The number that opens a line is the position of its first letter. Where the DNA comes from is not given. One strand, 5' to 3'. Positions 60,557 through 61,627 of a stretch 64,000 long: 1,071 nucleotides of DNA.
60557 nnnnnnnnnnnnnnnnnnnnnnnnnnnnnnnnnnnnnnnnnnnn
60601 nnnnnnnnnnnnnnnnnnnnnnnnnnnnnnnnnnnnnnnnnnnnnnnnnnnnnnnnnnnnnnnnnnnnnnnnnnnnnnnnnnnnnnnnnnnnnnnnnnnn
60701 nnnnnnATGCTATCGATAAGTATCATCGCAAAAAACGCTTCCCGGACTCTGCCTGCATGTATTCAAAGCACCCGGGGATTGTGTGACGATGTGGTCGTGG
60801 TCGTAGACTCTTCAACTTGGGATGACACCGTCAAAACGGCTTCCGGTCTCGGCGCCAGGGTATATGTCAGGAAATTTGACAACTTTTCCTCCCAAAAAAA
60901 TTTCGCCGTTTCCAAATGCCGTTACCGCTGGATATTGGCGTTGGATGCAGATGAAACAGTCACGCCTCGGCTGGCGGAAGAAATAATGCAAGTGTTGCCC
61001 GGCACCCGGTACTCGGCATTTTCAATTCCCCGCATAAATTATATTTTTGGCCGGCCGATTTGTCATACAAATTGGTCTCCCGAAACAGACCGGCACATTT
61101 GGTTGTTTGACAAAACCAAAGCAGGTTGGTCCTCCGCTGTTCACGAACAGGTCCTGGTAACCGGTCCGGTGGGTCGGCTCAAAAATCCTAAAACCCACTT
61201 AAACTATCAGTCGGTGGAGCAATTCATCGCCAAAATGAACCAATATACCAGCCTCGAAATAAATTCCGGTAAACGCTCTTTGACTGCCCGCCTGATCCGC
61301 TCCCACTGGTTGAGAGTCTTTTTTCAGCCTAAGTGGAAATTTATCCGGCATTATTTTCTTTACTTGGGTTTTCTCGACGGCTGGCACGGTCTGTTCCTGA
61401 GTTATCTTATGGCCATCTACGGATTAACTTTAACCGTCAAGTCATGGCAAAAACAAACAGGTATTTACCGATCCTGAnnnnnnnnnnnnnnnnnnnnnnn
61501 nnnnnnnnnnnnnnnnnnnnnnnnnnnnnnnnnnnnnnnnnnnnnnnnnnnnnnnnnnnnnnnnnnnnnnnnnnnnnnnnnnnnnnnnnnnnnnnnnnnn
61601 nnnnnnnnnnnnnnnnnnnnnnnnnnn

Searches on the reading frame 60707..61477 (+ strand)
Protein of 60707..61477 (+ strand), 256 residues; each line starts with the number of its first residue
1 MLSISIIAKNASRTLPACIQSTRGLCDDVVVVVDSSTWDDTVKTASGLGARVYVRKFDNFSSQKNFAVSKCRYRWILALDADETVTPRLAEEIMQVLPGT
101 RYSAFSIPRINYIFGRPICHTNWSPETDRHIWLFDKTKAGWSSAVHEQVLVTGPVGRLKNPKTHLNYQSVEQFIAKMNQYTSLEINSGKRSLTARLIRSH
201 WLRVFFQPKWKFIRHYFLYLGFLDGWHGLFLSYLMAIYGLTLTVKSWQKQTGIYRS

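Call 48: find_encoding_contigs(protein=window:60707-61477:+, flank=10000, max_places=3)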
Protein window:60707-61477:+ (256 aa): 23 contigs read that carry it; 3 places shown.
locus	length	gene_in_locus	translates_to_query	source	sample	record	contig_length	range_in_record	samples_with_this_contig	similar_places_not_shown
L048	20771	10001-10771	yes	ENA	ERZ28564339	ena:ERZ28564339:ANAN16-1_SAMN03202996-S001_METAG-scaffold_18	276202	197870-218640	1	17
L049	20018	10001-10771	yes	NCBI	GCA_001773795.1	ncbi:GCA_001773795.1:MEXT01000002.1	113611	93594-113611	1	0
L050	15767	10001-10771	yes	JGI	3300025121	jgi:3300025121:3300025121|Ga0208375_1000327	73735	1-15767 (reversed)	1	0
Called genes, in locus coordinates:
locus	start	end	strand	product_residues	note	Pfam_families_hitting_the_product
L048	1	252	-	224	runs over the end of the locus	PF00535:Glycos_transf_2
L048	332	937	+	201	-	PF13580:SIS_2, PF01380:SIS (faint)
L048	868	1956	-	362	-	PF04321:RmlD_sub_bind, PF01073:3Beta_HSD, PF01370:Epimerase, PF02719:Polysacc_synt_2, PF07993:NAD_binding_4, PF13460:NAD_binding_10, PF16363:GDP_Man_Dehyd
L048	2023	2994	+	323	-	PF13231:PMT_2 (weak)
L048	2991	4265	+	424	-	PF01943:Polysacc_synt, PF13440:Polysacc_synt_3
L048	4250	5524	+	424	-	PF01266:DAO, PF01593:Amino_oxidase, PF07992:Pyr_redox_2 (faint), PF13450:NAD_binding_8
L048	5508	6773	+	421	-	PF01943:Polysacc_synt, PF13440:Polysacc_synt_3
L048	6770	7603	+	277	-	PF00535:Glycos_transf_2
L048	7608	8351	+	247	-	PF13489:Methyltransf_23, PF08241:Methyltransf_11, PF08242:Methyltransf_12, PF13649:Methyltransf_25, PF13847:Methyltransf_31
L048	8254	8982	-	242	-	PF00535:Glycos_transf_2, PF13641:Glyco_tranf_2_3 (weak)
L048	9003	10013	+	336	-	PF13439:Glyco_transf_4 (weak), PF00534:Glycos_transf_1, PF13692:Glyco_trans_1_4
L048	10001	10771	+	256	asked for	PF00535:Glycos_transf_2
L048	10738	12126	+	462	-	PF13231:PMT_2 (weak)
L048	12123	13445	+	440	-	-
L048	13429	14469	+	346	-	PF13439:Glyco_transf_4, PF00534:Glycos_transf_1, PF13692:Glyco_trans_1_4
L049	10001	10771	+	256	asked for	PF00535:Glycos_transf_2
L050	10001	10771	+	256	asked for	PF00535:Glycos_transf_2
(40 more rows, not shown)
